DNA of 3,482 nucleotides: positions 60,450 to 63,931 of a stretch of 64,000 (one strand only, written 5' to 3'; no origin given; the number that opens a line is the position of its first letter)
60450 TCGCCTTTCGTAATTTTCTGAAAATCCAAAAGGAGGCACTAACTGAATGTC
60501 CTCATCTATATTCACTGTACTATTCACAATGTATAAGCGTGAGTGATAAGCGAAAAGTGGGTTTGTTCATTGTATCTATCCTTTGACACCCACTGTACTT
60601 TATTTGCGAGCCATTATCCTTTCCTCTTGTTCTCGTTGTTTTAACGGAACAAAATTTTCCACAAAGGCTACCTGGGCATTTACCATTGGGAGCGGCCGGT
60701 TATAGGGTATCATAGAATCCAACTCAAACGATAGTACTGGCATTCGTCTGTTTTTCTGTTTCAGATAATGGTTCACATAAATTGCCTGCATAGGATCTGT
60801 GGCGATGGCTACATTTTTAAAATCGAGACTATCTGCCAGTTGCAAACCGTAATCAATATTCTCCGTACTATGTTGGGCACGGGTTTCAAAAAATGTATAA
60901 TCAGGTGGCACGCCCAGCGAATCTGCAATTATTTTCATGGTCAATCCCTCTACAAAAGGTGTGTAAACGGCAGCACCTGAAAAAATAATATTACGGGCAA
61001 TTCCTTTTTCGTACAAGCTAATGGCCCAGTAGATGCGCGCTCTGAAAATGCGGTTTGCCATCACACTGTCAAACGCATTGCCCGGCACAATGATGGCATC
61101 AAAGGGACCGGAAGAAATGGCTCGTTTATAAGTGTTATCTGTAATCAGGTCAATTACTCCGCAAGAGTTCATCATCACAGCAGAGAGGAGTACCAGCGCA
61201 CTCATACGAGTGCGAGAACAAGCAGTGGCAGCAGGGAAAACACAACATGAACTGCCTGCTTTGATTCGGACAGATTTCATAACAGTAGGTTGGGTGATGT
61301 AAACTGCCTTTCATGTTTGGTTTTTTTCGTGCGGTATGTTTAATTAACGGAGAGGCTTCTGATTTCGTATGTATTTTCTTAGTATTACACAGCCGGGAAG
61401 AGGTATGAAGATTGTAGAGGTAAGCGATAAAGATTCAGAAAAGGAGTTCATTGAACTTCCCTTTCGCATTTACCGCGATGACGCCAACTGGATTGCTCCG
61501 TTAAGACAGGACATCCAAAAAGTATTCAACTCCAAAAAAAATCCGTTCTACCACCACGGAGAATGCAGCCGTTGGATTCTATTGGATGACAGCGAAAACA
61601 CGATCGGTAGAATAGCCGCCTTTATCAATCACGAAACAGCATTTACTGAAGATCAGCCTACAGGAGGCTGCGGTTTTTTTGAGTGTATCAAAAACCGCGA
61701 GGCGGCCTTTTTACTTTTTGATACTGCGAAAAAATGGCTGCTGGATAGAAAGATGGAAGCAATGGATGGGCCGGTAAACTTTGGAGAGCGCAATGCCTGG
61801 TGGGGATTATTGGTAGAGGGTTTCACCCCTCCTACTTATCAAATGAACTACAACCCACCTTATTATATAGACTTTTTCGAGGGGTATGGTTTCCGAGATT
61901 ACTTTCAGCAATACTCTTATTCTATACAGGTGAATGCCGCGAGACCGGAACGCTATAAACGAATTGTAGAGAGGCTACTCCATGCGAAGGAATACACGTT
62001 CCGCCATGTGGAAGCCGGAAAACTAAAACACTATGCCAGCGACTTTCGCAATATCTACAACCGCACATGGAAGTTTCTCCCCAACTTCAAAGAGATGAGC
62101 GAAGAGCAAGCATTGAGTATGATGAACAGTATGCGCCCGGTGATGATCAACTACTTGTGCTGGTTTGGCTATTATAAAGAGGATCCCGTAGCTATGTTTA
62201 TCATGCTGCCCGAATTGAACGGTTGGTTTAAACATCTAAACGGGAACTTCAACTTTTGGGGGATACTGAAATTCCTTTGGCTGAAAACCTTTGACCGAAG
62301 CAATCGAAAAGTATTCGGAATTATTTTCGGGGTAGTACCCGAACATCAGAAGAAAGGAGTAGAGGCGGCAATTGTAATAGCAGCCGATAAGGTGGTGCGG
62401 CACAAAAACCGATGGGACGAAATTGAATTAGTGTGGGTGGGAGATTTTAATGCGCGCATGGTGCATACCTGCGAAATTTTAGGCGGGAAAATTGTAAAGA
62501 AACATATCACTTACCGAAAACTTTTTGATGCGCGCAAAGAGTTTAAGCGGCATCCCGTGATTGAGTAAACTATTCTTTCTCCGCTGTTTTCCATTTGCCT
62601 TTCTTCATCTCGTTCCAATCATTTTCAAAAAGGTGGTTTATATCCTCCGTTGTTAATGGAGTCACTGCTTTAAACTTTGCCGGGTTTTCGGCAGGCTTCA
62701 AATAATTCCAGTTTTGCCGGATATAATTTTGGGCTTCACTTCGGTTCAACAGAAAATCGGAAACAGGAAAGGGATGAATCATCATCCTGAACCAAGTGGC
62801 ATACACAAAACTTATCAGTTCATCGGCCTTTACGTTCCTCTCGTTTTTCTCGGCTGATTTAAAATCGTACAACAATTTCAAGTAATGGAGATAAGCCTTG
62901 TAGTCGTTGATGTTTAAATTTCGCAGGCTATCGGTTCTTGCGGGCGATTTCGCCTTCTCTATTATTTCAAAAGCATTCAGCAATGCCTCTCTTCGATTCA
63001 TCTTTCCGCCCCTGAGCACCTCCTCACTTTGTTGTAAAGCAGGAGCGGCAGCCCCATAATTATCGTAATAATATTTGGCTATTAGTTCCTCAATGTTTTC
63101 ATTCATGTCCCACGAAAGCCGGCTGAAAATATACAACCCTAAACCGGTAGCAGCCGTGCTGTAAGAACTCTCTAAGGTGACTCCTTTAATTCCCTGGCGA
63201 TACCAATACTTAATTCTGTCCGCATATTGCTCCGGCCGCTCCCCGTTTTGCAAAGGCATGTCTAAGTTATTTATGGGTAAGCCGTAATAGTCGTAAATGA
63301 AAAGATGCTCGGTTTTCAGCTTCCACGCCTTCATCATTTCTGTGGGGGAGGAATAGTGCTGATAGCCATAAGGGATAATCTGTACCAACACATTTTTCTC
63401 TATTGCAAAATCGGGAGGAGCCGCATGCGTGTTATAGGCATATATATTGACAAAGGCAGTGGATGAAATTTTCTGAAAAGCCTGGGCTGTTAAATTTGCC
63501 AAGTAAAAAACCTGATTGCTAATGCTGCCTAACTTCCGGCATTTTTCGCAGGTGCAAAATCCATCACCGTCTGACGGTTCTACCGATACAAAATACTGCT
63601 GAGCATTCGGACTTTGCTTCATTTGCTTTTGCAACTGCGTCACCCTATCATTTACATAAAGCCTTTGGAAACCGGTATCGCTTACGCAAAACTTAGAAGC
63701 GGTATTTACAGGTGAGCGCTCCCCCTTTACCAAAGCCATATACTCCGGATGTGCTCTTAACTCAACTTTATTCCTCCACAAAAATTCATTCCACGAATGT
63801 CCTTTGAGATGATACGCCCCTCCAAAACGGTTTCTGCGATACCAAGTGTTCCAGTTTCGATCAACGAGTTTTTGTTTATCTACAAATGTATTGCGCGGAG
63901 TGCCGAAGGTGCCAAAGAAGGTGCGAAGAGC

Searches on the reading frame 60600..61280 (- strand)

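Call 58: search_protein_families(library=pfam, proteins=[window:60600-61280:-], max_evalue=0.00001)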
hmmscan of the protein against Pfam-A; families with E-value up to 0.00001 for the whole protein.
window:60600-61280:- (226 aa): 1 family
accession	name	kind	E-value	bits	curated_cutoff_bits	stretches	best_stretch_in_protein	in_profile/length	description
PF02698.23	DUF218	-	1.6e-11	44.7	27.6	1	61-177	1-104/133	DUF218 domain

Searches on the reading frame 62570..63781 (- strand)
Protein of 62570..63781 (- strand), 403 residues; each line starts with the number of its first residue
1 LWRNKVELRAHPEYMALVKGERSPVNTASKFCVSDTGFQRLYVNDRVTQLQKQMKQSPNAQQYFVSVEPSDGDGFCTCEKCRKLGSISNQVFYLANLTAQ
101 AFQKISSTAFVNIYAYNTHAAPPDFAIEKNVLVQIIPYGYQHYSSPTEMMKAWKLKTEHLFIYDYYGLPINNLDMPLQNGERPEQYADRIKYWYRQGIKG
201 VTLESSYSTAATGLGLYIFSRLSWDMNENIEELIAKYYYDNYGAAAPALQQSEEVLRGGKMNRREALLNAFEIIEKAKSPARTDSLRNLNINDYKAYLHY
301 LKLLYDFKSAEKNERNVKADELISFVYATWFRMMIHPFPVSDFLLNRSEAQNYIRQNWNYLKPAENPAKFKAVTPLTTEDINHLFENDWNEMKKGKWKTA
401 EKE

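Call 58: search_protein_families(library=pfam, proteins=[window:62570-63781:-], max_evalue=0.00001)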
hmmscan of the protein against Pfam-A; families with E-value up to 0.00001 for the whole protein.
window:62570-63781:- (403 aa): 1 family
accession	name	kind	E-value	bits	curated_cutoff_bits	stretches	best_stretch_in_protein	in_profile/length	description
PF16126.11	DUF4838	-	1.6e-28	100.2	26.6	1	8-251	75-322/325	Domain of unknown function (DUF4838)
